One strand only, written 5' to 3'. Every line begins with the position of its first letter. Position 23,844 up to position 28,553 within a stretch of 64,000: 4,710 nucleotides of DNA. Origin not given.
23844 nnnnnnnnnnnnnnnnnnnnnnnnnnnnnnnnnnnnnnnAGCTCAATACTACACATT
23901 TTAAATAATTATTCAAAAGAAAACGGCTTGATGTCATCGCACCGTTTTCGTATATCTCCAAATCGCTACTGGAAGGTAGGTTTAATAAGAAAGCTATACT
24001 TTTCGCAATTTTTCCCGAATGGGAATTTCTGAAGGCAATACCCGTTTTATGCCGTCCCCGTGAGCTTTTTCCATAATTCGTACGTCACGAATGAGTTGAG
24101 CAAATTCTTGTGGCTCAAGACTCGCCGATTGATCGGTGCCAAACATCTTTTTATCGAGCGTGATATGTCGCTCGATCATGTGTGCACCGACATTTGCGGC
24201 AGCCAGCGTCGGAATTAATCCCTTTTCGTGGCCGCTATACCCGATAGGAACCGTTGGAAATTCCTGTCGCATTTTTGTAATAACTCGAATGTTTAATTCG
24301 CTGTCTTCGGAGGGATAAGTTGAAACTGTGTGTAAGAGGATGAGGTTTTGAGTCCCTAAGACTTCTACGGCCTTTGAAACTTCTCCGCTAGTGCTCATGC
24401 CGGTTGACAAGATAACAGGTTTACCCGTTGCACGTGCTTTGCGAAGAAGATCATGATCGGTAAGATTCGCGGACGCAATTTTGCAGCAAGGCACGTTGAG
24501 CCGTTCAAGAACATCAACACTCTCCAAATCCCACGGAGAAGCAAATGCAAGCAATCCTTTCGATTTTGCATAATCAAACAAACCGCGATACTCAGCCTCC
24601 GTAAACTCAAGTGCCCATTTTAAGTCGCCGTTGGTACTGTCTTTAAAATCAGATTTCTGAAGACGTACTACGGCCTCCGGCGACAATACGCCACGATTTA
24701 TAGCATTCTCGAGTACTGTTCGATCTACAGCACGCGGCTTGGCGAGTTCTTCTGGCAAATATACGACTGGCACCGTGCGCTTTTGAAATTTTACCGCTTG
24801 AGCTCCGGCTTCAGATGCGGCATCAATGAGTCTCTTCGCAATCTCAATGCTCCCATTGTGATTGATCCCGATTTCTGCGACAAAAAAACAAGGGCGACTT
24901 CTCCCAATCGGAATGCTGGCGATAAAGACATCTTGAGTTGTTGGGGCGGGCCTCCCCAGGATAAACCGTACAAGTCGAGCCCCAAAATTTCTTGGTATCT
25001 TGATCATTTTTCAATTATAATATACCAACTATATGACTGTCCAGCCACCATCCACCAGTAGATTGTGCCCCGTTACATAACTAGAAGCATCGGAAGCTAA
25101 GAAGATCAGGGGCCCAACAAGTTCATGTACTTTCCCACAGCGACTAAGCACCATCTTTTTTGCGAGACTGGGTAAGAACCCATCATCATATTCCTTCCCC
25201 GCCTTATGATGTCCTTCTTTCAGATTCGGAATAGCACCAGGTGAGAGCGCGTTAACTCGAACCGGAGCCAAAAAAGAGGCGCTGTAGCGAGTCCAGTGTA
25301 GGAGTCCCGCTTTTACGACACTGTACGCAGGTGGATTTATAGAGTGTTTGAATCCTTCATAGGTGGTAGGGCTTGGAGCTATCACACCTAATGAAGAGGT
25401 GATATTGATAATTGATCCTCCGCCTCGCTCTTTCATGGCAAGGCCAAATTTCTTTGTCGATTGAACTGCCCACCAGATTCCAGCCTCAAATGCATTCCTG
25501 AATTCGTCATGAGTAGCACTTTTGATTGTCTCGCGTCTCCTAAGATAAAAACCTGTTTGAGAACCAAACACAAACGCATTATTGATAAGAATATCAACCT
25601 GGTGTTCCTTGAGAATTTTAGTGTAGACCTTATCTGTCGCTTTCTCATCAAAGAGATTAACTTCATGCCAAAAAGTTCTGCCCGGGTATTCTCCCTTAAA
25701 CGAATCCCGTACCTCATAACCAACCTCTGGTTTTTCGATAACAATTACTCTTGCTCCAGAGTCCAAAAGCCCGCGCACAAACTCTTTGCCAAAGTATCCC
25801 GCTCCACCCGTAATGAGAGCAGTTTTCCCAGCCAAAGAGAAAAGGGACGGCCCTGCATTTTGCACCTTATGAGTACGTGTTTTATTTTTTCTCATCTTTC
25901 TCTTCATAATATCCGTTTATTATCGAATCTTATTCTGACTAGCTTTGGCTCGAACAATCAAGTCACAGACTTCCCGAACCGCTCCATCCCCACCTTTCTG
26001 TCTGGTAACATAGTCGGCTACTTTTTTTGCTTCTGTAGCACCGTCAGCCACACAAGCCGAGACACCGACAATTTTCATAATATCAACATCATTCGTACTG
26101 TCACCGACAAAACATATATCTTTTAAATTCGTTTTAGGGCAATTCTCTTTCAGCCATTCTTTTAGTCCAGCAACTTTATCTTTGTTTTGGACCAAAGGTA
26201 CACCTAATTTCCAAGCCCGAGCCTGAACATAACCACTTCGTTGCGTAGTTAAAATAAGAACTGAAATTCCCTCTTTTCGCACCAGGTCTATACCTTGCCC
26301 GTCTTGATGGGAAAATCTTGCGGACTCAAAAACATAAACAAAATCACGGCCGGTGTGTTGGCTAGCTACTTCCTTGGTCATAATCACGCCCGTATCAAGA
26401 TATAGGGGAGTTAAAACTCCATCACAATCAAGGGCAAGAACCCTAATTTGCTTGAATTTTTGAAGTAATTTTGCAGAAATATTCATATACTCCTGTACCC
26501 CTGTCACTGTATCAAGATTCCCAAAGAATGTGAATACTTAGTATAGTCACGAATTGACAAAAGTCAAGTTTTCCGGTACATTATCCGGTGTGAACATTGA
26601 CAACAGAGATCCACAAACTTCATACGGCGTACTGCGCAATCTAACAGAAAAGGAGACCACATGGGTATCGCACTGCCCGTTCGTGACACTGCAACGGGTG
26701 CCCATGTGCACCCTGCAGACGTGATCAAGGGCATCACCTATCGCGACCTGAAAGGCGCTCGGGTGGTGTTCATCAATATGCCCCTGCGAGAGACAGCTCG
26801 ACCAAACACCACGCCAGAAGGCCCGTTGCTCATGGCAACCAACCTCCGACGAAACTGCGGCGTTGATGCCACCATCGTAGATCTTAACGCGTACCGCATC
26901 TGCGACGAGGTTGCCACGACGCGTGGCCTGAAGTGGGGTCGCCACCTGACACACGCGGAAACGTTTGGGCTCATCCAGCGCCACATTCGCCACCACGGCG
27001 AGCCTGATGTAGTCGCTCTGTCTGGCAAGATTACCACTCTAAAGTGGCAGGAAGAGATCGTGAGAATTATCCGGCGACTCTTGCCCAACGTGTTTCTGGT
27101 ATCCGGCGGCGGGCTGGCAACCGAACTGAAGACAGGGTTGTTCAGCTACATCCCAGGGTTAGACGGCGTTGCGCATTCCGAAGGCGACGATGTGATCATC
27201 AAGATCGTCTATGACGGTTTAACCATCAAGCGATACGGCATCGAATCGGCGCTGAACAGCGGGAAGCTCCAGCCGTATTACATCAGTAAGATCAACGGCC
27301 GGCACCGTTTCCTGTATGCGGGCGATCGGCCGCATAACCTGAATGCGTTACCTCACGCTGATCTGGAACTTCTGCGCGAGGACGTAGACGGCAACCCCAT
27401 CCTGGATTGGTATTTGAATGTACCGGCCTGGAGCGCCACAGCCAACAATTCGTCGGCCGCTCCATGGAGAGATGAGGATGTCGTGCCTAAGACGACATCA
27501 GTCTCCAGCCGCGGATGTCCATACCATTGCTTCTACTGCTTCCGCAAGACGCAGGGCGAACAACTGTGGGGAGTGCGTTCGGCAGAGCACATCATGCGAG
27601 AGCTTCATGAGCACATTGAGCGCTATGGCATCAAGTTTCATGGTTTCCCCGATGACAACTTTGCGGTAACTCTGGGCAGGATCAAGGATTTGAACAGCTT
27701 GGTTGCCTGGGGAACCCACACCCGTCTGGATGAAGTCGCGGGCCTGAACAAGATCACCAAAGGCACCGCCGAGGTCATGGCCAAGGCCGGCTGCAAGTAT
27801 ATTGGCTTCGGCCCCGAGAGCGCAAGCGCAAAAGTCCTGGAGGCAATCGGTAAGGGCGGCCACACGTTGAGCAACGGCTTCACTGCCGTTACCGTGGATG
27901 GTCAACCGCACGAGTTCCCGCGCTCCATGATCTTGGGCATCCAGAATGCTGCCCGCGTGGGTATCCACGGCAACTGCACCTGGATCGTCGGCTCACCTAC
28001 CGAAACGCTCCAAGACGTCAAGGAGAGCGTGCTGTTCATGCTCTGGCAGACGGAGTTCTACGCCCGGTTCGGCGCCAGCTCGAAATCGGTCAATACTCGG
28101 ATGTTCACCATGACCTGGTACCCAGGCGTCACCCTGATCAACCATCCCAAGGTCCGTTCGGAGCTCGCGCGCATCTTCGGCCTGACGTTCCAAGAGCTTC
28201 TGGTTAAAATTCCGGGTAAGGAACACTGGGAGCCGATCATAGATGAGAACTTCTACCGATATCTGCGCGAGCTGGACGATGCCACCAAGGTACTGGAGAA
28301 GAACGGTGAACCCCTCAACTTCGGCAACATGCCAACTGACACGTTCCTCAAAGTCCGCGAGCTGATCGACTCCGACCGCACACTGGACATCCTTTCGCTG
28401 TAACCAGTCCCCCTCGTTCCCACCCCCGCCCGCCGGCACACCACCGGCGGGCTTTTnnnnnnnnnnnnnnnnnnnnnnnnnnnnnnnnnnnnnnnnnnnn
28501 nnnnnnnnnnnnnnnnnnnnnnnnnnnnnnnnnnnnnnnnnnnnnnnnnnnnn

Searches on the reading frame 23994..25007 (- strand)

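Call 72: search_protein_families(library=pfam, proteins=[window:23994-25007:-], max_evalue=0.0001)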
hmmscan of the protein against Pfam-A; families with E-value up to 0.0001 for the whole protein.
window:23994-25007:- (337 aa): 1 family
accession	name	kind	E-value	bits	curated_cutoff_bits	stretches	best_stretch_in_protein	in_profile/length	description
PF03102.20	NeuB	-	1e-72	244.9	22.1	1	60-321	1-241/241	NeuB family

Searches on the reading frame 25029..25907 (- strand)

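Call 72: search_protein_families(library=pfam, proteins=[window:25029-25907:-], max_evalue=0.0001)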
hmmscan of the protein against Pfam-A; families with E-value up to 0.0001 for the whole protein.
window:25029-25907:- (292 aa): 3 families
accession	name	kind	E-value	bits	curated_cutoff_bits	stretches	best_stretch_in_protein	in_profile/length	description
PF13561.12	adh_short_C2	-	6.8e-29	101.5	27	1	40-290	9-236/236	Enoyl-(Acyl carrier protein) reductase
PF00106.31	adh_short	-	1.9e-21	76.9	26.6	1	28-226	1-182/195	short chain dehydrogenase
PF01370.27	Epimerase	-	4.1e-06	26.8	20.9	1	30-117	1-78/240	NAD dependent epimerase/dehydratase family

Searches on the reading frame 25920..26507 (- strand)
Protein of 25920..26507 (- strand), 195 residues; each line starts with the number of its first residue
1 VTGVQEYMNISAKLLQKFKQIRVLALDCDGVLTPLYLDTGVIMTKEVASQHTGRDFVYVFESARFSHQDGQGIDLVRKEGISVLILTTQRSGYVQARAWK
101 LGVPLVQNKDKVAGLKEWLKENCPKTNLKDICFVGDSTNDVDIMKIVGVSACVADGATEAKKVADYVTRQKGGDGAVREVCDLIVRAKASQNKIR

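Call 73: search_protein_families(library=pfam, proteins=[window:25920-26507:-], max_evalue=0.01)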
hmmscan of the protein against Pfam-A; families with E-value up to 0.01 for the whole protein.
window:25920-26507:- (195 aa): 3 families
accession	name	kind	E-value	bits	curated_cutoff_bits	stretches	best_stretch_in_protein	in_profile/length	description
PF08282.18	Hydrolase_3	-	5.2e-10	39.9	20.9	1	107-176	184-251/255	haloacid dehalogenase-like hydrolase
PF12710.13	HAD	-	0.0024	18.7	27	1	99-145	143-189/189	haloacid dehalogenase-like hydrolase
PF00702.32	Hydrolase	-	0.0034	18.2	26.4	0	76-145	110-188/191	haloacid dehalogenase-like hydrolase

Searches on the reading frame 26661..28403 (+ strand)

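Call 53: search_protein_families(library=pfam, proteins=[window:26661-28403:+], max_evalue=0.00001)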
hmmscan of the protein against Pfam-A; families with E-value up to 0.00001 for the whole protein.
window:26661-28403:+ (580 aa): 2 families
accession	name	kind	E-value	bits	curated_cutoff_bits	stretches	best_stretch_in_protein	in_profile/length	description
PF04055.27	Radical_SAM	-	2.9e-14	54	29.5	1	282-459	3-165/166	Radical SAM superfamily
PF02310.24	B12-binding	-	7.7e-06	26.2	32.1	0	107-178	45-116/121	B12 binding domain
